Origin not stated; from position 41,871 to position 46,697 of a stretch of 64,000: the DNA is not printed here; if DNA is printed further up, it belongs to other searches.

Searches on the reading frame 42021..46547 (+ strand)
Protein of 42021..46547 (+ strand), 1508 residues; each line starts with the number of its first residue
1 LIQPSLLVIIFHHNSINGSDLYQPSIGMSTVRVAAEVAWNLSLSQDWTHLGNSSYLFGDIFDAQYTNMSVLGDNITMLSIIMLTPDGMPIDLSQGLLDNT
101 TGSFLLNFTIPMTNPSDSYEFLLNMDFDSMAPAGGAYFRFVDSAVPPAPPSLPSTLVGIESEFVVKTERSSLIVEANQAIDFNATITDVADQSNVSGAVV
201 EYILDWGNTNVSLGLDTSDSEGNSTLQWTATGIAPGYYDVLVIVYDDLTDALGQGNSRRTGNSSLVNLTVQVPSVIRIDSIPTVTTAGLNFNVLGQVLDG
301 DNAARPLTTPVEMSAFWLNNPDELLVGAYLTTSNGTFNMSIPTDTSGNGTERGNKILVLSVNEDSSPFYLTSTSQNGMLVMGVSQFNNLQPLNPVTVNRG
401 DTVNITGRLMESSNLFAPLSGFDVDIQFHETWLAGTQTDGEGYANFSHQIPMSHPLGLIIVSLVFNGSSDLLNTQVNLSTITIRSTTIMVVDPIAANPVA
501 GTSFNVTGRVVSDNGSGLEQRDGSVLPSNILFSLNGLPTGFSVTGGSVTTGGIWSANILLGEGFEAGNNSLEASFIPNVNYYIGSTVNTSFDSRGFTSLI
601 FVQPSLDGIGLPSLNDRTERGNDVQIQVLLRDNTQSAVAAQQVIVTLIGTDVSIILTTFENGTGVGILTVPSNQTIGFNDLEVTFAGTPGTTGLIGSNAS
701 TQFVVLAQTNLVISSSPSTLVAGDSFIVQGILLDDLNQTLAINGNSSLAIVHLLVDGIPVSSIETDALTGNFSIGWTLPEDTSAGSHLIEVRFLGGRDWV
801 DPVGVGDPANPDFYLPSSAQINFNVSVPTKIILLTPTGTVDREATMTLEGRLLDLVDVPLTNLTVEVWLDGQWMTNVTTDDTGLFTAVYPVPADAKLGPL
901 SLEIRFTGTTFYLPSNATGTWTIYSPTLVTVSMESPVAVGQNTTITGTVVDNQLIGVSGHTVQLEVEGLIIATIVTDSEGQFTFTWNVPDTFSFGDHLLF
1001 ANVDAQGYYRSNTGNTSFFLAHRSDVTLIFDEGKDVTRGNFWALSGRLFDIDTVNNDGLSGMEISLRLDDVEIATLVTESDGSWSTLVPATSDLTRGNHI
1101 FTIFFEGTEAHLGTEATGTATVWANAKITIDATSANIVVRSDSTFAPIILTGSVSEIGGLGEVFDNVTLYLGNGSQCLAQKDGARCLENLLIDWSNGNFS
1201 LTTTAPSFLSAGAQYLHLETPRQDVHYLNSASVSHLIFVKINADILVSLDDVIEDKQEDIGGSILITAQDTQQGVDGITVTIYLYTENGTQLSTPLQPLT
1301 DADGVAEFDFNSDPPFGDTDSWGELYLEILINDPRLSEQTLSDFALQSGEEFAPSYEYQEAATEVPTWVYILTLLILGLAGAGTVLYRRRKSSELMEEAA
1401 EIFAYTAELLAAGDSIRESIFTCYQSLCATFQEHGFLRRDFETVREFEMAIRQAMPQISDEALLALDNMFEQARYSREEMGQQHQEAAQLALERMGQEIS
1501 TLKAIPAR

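Call 7: search_protein_families(library=pfam, proteins=[window:42021-46547:+], max_evalue=0.001)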
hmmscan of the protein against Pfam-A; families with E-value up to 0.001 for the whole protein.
window:42021-46547:+ (1508 aa): 2 families
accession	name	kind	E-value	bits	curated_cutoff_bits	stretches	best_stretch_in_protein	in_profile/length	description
PF13559.11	DUF4129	-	1.1e-05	25.8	24.8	1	1423-1492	1-68/69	Domain of unknown function (DUF4129)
PF13620.12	CarboxypepD_reg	-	3.8e-05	24.4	32.3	0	944-988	1-46/82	Carboxypeptidase regulatory-like domain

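Call 10: search_protein_families(library=ncbifam, proteins=[window:42021-46547:+], max_evalue=0.1)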
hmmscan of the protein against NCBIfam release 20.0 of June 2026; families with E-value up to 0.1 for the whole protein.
window:42021-46547:+ (1508 aa): 3 families
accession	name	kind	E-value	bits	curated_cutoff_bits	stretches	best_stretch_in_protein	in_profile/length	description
NF058592.1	GxPGS_dom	subfamily_domain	0.0051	16.8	45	0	961-987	26-52/65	PGS family Ig-like domain-containing protein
NF045647.1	alr0857_fam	equivalog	0.052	13.6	75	0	862-890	78-106/121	alr0857 family protein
TIGR02962.1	hdxy_isourate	equivalog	0.079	13.3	87.45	0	1070-1106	32-66/113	hydroxyisourate hydrolase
